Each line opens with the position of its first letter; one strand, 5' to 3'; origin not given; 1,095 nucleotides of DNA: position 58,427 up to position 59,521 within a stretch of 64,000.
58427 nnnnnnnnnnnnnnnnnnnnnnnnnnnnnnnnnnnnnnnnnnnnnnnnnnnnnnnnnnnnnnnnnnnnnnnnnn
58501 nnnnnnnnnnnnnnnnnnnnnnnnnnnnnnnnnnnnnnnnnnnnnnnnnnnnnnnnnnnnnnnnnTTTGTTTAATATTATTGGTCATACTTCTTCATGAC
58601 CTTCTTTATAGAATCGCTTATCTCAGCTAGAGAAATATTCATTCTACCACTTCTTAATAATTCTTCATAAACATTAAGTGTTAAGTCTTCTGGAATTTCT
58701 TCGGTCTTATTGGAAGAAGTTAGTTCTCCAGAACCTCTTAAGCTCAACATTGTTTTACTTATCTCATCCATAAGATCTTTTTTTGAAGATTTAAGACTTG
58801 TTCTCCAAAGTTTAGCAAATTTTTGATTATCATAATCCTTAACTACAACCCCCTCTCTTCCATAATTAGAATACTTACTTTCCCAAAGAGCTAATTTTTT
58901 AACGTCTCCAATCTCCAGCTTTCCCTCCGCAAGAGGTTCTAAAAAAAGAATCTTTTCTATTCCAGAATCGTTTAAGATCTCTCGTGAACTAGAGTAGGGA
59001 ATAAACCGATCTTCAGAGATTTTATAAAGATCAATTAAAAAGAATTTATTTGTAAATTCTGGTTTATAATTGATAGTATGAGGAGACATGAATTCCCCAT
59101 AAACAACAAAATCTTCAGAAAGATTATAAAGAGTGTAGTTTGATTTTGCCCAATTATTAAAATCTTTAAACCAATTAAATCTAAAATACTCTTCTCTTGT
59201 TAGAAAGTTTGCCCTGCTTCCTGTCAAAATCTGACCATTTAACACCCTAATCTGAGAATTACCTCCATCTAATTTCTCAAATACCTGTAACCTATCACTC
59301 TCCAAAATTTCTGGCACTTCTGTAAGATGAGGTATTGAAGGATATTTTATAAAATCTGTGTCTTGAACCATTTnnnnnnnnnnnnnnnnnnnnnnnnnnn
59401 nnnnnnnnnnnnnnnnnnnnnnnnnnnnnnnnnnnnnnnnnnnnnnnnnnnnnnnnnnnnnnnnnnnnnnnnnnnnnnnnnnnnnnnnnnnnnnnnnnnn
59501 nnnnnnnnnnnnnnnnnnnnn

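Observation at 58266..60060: PIN-like nuclease + RNA-ligase-like enzyme + small helical protein wedged between gatD and gatE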

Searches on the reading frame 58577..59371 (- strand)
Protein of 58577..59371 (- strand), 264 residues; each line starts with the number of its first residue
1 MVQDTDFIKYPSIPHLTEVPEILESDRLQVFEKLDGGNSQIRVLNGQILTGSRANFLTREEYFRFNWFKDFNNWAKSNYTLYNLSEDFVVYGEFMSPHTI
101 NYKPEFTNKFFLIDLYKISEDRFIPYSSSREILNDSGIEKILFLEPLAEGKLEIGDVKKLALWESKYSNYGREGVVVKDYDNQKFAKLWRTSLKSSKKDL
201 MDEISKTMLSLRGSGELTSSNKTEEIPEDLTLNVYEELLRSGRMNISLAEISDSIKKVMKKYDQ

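Call 4: search_protein_families(library=ncbifam, proteins=[window:58577-59371:-], max_evalue=0.1)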
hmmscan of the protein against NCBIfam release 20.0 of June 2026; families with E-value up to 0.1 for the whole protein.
window:58577-59371:- (264 aa): 2 families
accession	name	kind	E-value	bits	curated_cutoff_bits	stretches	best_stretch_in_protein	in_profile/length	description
TIGR01209.1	TIGR01209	hypoth_equivalog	3.4e-10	39.2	136.9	1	19-184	72-230/375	RNA ligase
NF011367.0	PRK14786.1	equivalog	0.0047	17.1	190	1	35-103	80-145/154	lipoprotein signal peptidase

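Call 5: search_protein_families(library=pfam, proteins=[window:58577-59371:-], max_evalue=1)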
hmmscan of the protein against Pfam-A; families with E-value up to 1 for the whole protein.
window:58577-59371:- (264 aa): 2 families
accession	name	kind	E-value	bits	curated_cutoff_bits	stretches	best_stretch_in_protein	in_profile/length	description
PF09414.15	RNA_ligase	-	5.9e-17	62.8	27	1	27-185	2-163/171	RNA ligase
PF25703.1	AcrF31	-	0.057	13.9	27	1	78-99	4-25/52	Anti-CRISPR protein F31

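Call 8: search_solved_structures(query=window:58577-59371:-, max_evalue=1, show_alignments=2)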
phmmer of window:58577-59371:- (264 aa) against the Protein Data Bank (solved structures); distinct sequences matched with E-value up to 1: 1.
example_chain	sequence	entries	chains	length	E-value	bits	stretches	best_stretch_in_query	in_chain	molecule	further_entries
2vug_A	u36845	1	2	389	5.9e-05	26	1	19-187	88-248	PAB1020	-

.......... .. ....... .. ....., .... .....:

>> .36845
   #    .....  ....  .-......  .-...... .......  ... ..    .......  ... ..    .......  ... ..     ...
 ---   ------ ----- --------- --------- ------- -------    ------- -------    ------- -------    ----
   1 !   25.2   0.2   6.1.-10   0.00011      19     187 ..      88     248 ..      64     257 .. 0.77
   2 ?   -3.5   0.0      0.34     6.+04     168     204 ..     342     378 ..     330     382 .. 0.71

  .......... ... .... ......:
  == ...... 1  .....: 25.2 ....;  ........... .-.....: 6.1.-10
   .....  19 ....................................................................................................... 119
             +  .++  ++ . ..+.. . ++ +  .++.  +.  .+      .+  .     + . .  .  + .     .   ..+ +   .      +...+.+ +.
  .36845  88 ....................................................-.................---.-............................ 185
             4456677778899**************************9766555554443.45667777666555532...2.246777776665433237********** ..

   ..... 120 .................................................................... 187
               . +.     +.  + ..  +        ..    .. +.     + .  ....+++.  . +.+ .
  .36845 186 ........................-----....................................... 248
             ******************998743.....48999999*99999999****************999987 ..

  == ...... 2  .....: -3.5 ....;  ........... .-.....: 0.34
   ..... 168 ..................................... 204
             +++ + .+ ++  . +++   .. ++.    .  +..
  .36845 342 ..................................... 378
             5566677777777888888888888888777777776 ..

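Call 18: find_homologous_proteins(query=window:58577-59371:-, max_evalue=0.001)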
Query window:58577-59371:- (264 aa): 47 proteins with E <= 0.001 among 842 candidates.
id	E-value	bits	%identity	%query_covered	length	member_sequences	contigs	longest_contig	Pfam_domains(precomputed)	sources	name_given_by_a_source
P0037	9.4e-170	581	100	100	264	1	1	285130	PF09414.16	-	-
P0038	1.4e-99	351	64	99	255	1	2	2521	PF09414.16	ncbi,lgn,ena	-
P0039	1.1e-98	348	62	99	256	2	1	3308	PF09414.16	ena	-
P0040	1.5e-97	344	61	98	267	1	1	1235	PF09414.16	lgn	-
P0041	1.0e-96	341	58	99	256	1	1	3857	PF09414.16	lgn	-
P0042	1.2e-95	338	59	99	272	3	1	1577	PF09414.16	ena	-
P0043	5.0e-95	336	60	99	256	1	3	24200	PF09414.16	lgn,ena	-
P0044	6.6e-95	336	60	97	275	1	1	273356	PF09414.16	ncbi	-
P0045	1.1e-94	335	61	97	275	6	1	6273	PF09414.16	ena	-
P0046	9.7e-94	332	59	97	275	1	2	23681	PF09414.16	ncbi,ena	-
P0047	1.0e-93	332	59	99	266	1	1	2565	PF09414.16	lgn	-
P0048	1.2e-93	331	59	98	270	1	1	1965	PF09414.16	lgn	-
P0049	1.4e-93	331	58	99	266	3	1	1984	PF09414.16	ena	-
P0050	3.8e-92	327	59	99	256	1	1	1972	PF09414.16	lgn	-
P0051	7.3e-92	326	59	99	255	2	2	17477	PF09414.16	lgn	-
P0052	1.3e-91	325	58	98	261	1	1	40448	PF09414.16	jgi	-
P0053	5.2e-91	323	57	99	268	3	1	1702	PF09414.16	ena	-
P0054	6.4e-91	323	59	97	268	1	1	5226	PF09414.16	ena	-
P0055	1.8e-90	321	57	99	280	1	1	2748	PF09414.16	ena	-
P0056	1.0e-89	319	56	99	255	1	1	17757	PF09414.16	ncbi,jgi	jgi:hypothetical protein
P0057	2.9e-89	317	56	99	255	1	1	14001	PF09414.16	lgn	-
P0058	3.0e-89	317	55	99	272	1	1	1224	PF09414.16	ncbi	ncbi:MAG: RNA ligase family protein [Candidatus Pacearchaeota archaeon]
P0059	6.9e-89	316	56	97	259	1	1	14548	PF09414.16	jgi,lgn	jgi:ATP-dependent RNA circularization protein (DNA/RNA ligase family)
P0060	1.8e-88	314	57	95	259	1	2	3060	PF09414.16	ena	-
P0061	1.8e-88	314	58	97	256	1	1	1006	PF09414.16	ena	-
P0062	2.4e-88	314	57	99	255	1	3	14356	PF09414.16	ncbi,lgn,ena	ncbi:MAG: RNA ligase family protein [Nanoarchaeota archaeon]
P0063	5.7e-88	313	59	97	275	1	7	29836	PF09414.16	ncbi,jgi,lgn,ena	-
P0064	6.5e-88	313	58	97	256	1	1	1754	PF09414.16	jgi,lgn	-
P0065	4.8e-87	310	57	95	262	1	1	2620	PF09414.16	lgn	-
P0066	3.3e-86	307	55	98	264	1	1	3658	PF09414.16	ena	-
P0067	3.6e-86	307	57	99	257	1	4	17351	PF09414.16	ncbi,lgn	ncbi:MAG: RNA ligase family protein [Candidatus Pacearchaeota archaeon]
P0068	1.1e-84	302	55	99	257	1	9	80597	PF09414.16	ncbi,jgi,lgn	-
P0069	2.7e-84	301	54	96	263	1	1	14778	PF09414.16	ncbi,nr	ncbi:MAG: RNA ligase family protein [Nanoarchaeota archaeon]|nr:RNA ligase family protein [Nanoarcha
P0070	3.1e-84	301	55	99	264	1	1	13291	PF09414.16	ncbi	-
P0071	3.2e-84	301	57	99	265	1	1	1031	PF09414.16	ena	-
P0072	4.7e-84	300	50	98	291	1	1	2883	PF09414.16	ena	-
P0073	3.6e-83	297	51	98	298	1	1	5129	PF09414.16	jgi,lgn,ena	-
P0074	6.1e-81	290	52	97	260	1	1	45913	PF09414.16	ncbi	-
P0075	2.0e-79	285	54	99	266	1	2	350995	PF09414.16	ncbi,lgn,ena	-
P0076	8.2e-76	273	51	99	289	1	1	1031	PF09414.16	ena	-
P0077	6.0e-64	234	44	98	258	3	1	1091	PF09414.16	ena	-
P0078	4.9e-55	205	40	98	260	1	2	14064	PF09414.16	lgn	-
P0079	2.7e-50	189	53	70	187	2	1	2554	PF09414.16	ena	-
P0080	4.0e-49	186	41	96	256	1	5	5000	PF09414.16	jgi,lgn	-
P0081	8.5e-49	185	39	99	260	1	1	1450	PF09414.16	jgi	jgi:ATP-dependent RNA circularization protein (DNA/RNA ligase family)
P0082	5.7e-48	182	46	81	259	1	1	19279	PF09414.16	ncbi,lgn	ncbi:MAG: RNA ligase family protein [archaeon]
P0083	1.9e-34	138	41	69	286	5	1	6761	PF09414.16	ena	-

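Call 19: find_encoding_contigs(protein=P0082, flank=5000, max_places=1)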
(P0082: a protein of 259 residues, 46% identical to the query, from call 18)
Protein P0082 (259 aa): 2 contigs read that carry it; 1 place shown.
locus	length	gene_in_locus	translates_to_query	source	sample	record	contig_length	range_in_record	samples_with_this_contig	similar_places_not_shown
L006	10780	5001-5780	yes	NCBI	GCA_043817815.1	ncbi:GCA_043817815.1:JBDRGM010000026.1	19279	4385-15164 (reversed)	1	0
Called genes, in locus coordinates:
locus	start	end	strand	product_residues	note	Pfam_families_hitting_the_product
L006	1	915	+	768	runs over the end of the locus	-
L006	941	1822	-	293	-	PF00089:Trypsin, PF13365:Trypsin_2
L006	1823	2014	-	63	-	-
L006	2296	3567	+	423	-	PF18195:GatD_N, PF00710:Asparaginase, PF17763:Asparaginase_C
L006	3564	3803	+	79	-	-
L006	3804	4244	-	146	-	PF06210:DUF1003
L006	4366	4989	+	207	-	-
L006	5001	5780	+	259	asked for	PF09414:RNA_ligase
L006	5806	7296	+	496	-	PF02934:GatB_N, PF02637:GatB_Yqey (weak)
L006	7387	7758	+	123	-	PF07885:Ion_trans_2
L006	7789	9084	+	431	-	PF01336:tRNA_anti-codon, PF00152:tRNA-synt_2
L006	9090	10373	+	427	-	PF01336:tRNA_anti-codon, PF00152:tRNA-synt_2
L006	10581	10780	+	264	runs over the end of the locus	PF00149:Metallophos, PF12850:Metallophos_2 (faint), PF14582:Metallophos_3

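Call 20: find_encoding_contigs(protein=P0078, flank=5000, max_places=1)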
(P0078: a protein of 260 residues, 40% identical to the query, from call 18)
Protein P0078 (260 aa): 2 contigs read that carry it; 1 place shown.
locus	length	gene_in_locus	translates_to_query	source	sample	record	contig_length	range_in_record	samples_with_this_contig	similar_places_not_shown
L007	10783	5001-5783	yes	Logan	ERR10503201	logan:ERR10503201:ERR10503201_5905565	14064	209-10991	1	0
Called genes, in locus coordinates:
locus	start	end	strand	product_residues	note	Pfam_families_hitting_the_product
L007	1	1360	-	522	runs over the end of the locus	?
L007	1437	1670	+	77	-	PF03911:Sec61_beta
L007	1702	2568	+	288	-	-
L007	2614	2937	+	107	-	PF01849:NAC, PF19026:UBA_HYPK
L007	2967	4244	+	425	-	PF18195:GatD_N, PF00710:Asparaginase, PF17763:Asparaginase_C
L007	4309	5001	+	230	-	-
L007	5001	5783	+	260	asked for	PF09414:RNA_ligase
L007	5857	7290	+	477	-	PF02934:GatB_N, PF02637:GatB_Yqey (weak)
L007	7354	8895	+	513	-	-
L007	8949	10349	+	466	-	PF01336:tRNA_anti-codon, PF00152:tRNA-synt_2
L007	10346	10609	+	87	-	-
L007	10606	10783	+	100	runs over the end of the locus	-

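Call 21: find_encoding_contigs(protein=P0068, flank=5000, max_places=1)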
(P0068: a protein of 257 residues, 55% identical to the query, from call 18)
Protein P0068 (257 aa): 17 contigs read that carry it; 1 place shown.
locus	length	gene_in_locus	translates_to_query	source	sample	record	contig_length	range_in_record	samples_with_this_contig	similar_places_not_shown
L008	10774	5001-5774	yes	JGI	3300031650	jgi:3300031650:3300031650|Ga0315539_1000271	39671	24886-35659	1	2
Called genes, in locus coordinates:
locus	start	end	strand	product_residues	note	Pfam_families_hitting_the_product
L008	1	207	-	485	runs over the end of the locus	PF00587:tRNA-synt_2b, PF03129:HGTP_anticodon, PF09180:ProRS-C_1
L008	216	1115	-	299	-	PF00089:Trypsin, PF13365:Trypsin_2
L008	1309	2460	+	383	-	PF01490:Aa_trans, PF03222:Trp_Tyr_perm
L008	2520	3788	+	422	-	PF18195:GatD_N, PF00710:Asparaginase, PF17763:Asparaginase_C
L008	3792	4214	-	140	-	PF06210:DUF1003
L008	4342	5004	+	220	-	-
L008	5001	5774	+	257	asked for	PF09414:RNA_ligase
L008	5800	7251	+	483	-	PF02934:GatB_N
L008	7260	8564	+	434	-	PF01336:tRNA_anti-codon, PF00152:tRNA-synt_2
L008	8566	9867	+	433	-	PF01336:tRNA_anti-codon, PF00152:tRNA-synt_2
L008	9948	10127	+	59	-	-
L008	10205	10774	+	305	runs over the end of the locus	PF00149:Metallophos, PF12850:Metallophos_2 (faint), PF14582:Metallophos_3 (weak)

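Call 22: find_encoding_contigs(protein=P0044, flank=5000, max_places=1)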
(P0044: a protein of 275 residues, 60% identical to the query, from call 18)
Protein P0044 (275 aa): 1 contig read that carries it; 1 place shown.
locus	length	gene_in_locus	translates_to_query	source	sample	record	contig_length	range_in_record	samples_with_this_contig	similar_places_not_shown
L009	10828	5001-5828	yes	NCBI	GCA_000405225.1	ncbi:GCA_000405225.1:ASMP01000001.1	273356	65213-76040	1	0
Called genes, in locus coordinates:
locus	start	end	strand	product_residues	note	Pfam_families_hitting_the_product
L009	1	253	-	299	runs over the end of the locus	PF00089:Trypsin, PF13365:Trypsin_2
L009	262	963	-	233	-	PF18916:Lycopene_cyc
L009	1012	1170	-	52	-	-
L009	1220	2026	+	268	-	PF14528:LAGLIDADG_3 (weak)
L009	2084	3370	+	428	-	PF18195:GatD_N, PF00710:Asparaginase, PF17763:Asparaginase_C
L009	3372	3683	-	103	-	-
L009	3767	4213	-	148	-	PF09622:DUF2391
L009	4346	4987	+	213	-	-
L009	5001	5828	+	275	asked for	PF09414:RNA_ligase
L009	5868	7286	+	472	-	PF02934:GatB_N, PF02637:GatB_Yqey (faint)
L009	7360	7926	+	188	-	PF01862:PvlArgDC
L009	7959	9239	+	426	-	PF01336:tRNA_anti-codon, PF00152:tRNA-synt_2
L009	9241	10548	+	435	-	PF01336:tRNA_anti-codon, PF00152:tRNA-synt_2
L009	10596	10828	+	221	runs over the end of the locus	PF13483:Lactamase_B_3, PF12706:Lactamase_B_2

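Call 37: predict_structure(alignment_id=A2)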
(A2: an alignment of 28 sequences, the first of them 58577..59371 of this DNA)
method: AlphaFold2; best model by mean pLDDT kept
length: 264 residues; sequences in the alignment: 28
mean_pLDDT: 87.9   pTM: 0.82
mean pLDDT of the five models: 87.9, 87.1, 86.6, 86.6, 86.5
residues with pLDDT >= 90: 153; 70-90: 82; 50-70: 25; < 50: 4
segments of 3 or more residues with pLDDT < 50: none
pLDDT, mean of each block of 10 residues (from residue 1): 69 93 98 94 93 71 80 95 97 86 93 97 98 98 98 97 94 96 96 83 83 65 67 87 82 85 66
secondary structure, 60 per line:
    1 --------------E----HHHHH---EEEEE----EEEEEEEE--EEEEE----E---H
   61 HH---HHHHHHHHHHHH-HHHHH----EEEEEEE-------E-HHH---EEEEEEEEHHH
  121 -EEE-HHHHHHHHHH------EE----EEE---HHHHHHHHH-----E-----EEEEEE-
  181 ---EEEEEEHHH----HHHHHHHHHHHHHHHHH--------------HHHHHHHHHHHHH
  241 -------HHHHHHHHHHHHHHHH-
elements in order: H20-24 E28-32 E37-44 E47-51 H66-77 H79-83 E88-94 E110-117 E122-124 H126-135 E148-150 H154-162 E174-179 E184-189 H197-213 H228-240 H248-263

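Call 43: fold_search(model_id=the predicted structure, library=pdb)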
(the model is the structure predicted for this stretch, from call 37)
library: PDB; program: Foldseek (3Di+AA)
matches with E <= 10: 397; with E <= 0.001: 59
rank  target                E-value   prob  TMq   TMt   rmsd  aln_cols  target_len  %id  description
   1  8uch                  7.3e-10  1.00  0.53  0.39   7.2       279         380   17  Thermophilic RNA Ligase from Palaeococcus pacificus K92A + ATP (released 2024-02-21)
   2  2vug_A                1.1e-09  1.00  0.57  0.42   7.2       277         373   19  The structure of an archaeal homodimeric RNA ligase (released 2008-06-03)
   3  8uce_A                1.5e-09  1.00  0.53  0.39   7.2       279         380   17  Thermophilic RNA Ligase from Palaeococcus pacificus + AMP (released 2024-02-21)
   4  8ucf                  1.9e-09  1.00  0.53  0.39   7.5       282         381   17  Thermophilic RNA Ligase from Palaeococcus pacificus K238G (released 2024-02-21)
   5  8uce_B                2.2e-09  1.00  0.51  0.38   7.9       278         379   17  Thermophilic RNA Ligase from Palaeococcus pacificus + AMP (released 2024-02-21)
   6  6vt5                  3.0e-09  1.00  0.56  0.45   4.2       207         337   21  Naegleria gruberi RNA ligase R4a K121A mutant apo (released 2020-04-08)
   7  8uci_B                3.0e-09  1.00  0.53  0.39   7.6       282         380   17  Thermophilic RNA Ligase from Palaeococcus pacificus K238G + AMP (released 2024-02-21)
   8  8ucg_A                3.0e-09  1.00  0.52  0.39   7.3       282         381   18  Thermophilic RNA Ligase from Palaeococcus pacificus K92A (released 2024-02-21)
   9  6vt4                  3.2e-09  1.00  0.54  0.44   4.5       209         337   22  Naegleria gruberi RNA ligase R149A mutant apo (released 2020-04-08)
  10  6vt0                  3.6e-09  1.00  0.56  0.45   4.1       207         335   21  Naegleria gruberi RNA ligase K170A mutant apo (released 2020-04-08)
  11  8ucg_B                4.0e-09  1.00  0.52  0.39   7.4       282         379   18  Thermophilic RNA Ligase from Palaeococcus pacificus K92A (released 2024-02-21)
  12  6vt3                  9.2e-09  1.00  0.55  0.44   4.2       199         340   21  Naegleria gruberi RNA ligase K326A mutant apo (released 2020-04-08)
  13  5cou                  9.7e-09  1.00  0.56  0.45   4.2       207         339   20  Structure and mechanism of a eukaryal nick-sealing RNA ligase K170M+ATP (released 2015-10-28)
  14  2hvr_A                1.3e-08  1.00  0.52  0.44  16.3       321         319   16  Structure of T4 RNA Ligase 2 with Nicked 5'-Adenylated nucleic acid duplex containing a 3'-deoxyribonucleotide at the  (released 2006-10-17)
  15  6vte                  1.6e-08  1.00  0.55  0.44   4.1       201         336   20  Naegleria gruberi RNA Ligase K170M mutant with AMP and Mn (released 2020-04-08)
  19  5d1o_B                2.0e-08  1.00  0.50  0.37  11.2       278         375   20  Archaeal ATP-dependent RNA ligase - form 1 (released 2016-03-09)
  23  5d1o_A                3.4e-08  1.00  0.53  0.39  10.7       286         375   20  Archaeal ATP-dependent RNA ligase - form 1 (released 2016-03-09)
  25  3qwu_B                4.2e-08  1.00  0.55  0.43   6.1       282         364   18  Putative ATP-dependent DNA ligase from Aquifex aeolicus. (released 2011-03-16)
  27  3qwu_A                9.1e-08  1.00  0.50  0.38   9.7       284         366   19  Putative ATP-dependent DNA ligase from Aquifex aeolicus. (released 2011-03-16)
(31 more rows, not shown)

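Call 57: find_related_loci(query=A2, collection=metagenome_contigs, flank=5000)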
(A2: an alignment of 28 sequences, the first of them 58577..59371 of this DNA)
Query A2 (264 aa) in metagenome_contigs; peptide patterns used: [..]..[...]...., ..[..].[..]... (x = any residue, [..] = any of these).
354 stretches matched a pattern; 109 encode a relative of the query (tblastn E <= 1e-3); the best 80 are kept; 80 distinct loci.
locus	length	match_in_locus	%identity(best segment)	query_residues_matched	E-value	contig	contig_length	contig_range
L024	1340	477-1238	64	1-261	1e-115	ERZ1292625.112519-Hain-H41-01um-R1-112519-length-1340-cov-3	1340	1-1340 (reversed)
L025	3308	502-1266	62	1-261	1e-107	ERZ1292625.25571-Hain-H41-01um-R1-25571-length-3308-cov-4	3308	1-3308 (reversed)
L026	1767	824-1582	60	7-261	7e-109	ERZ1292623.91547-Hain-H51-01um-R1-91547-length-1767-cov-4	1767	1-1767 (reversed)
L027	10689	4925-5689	60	1-261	3e-102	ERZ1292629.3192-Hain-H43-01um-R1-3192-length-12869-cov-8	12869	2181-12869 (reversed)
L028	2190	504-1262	61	7-261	6e-106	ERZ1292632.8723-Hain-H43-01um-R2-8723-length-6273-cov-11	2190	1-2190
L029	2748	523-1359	57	1-261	3e-101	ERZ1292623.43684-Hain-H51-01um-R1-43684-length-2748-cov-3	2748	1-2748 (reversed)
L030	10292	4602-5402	57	1-261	4e-98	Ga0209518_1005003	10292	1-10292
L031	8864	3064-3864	57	1-261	4e-98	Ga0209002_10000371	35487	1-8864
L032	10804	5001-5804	59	7-261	3e-96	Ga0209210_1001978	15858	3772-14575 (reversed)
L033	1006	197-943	58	7-261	5e-104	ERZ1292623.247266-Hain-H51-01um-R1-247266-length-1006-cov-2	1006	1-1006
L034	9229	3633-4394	57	1-261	3e-95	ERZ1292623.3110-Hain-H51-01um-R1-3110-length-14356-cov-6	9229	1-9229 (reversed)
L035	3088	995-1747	58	6-261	3e-96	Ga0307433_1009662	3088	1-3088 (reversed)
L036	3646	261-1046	56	1-260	1e-94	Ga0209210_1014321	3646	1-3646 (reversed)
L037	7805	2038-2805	55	1-261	4e-91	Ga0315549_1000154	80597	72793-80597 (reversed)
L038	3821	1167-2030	51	4-261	3e-91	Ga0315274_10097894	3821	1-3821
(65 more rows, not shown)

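Call 87: search_protein_families(library=padloc, proteins=[window:58577-59371:-], max_evalue=0.1)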
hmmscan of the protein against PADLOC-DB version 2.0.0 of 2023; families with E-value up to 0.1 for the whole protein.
window:58577-59371:- (264 aa): 0 families

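Call 89: find_related_loci(query=A2, collection=viral_contigs, flank=4000)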
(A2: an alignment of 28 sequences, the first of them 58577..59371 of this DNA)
Query A2 (264 aa) in viral_contigs; peptide patterns used: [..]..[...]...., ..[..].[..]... (x = any residue, [..] = any of these).
19 stretches matched a pattern; 3 encode a relative of the query (tblastn E <= 1e-3); 3 distinct loci.
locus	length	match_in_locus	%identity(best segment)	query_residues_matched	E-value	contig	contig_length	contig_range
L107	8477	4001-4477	32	26-187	4e-15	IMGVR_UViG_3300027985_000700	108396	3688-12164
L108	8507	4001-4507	30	8-180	8e-10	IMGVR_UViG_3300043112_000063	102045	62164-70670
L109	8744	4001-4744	24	2-228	8e-5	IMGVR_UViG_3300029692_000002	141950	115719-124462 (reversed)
